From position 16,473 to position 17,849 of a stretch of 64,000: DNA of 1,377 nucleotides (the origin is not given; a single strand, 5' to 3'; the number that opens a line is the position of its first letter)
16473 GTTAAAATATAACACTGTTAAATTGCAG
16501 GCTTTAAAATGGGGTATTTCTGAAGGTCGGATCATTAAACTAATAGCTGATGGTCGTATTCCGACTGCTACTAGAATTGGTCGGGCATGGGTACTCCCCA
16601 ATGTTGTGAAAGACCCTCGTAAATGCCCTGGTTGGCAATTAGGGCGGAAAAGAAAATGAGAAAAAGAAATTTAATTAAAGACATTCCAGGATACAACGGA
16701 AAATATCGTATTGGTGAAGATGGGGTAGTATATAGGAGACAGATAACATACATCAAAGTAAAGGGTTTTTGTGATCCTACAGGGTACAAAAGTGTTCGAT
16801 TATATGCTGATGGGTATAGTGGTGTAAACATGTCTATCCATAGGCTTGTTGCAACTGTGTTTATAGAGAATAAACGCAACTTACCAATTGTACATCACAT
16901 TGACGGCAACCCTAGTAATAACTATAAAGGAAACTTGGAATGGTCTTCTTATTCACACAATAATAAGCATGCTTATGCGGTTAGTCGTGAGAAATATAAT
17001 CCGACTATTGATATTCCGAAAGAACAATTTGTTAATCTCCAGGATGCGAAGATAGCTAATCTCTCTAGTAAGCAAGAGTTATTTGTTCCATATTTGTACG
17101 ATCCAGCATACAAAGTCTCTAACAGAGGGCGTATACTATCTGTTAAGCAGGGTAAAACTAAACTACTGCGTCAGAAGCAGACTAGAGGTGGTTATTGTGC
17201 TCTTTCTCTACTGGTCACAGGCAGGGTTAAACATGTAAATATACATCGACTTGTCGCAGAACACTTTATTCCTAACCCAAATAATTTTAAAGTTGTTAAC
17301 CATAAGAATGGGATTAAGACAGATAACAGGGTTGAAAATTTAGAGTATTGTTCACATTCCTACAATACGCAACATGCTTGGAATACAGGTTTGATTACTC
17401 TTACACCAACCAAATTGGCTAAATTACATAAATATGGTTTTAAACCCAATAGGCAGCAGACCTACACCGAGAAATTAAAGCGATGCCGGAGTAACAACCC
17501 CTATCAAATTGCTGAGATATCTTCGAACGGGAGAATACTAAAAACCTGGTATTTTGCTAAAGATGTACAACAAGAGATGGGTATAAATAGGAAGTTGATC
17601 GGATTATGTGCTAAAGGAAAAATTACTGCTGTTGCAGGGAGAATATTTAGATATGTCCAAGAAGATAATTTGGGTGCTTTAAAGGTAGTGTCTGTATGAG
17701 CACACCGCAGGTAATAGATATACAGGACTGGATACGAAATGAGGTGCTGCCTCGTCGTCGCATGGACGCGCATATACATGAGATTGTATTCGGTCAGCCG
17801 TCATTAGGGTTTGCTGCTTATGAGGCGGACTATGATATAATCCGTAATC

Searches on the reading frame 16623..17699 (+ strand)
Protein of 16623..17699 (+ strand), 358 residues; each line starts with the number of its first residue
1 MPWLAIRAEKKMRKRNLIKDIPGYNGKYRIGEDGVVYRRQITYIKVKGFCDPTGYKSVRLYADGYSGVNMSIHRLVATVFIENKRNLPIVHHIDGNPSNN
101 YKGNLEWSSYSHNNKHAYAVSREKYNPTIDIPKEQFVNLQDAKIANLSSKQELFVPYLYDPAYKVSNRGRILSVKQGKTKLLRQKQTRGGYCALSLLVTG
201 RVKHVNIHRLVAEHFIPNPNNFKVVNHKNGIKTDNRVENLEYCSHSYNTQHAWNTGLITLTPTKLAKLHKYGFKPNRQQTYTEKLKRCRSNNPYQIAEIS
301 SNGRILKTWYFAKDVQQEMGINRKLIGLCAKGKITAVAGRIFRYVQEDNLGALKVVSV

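Call 97: search_protein_families(library=phrogs, proteins=[window:16623-17699:+], max_evalue=0.001)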
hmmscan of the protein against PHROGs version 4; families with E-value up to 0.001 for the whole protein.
window:16623-17699:+ (358 aa): 16 families
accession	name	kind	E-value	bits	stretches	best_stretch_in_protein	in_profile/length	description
phrog_59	-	DNA, RNA and nucleotide metabolism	4.7e-67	228.2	2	143-334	129-271/423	HNH endonuclease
phrog_959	-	DNA, RNA and nucleotide metabolism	5.8e-52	176.1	2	154-261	8-115/138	HNH endonuclease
phrog_1492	-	DNA, RNA and nucleotide metabolism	9.9e-37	128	2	159-271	53-179/414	HNH endonuclease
phrog_37683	-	unknown function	1.9e-24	87.3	2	162-253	120-209/279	-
phrog_99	-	DNA, RNA and nucleotide metabolism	6.3e-15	56.7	2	167-251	133-204/383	HNH endonuclease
phrog_7545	-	DNA, RNA and nucleotide metabolism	5.7e-14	53.6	2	182-246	59-127/160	HNH endonuclease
phrog_17657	-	DNA, RNA and nucleotide metabolism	1.8e-11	45.1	1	164-242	80-164/168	HNH endonuclease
phrog_30377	-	DNA, RNA and nucleotide metabolism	8e-11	43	1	199-253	6-56/82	HNH endonuclease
phrog_826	-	DNA, RNA and nucleotide metabolism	1.6e-06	28.9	0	189-252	95-158/281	HNH endonuclease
phrog_10730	-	DNA, RNA and nucleotide metabolism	3.4e-06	27.9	0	206-248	94-137/234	HNH endonuclease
phrog_21964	-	DNA, RNA and nucleotide metabolism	6.5e-06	26.9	0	70-117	164-213/244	HNH endonuclease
phrog_25114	-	unknown function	7.2e-06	27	1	218-249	98-128/156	-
phrog_15471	-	DNA, RNA and nucleotide metabolism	8.2e-06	26.8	0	55-119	19-84/183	HNH endonuclease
phrog_4578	-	DNA, RNA and nucleotide metabolism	1.3e-05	26.1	0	223-250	30-57/130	HNH endonuclease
phrog_14913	-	DNA, RNA and nucleotide metabolism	0.00015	22.8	0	52-124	22-96/149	HNH endonuclease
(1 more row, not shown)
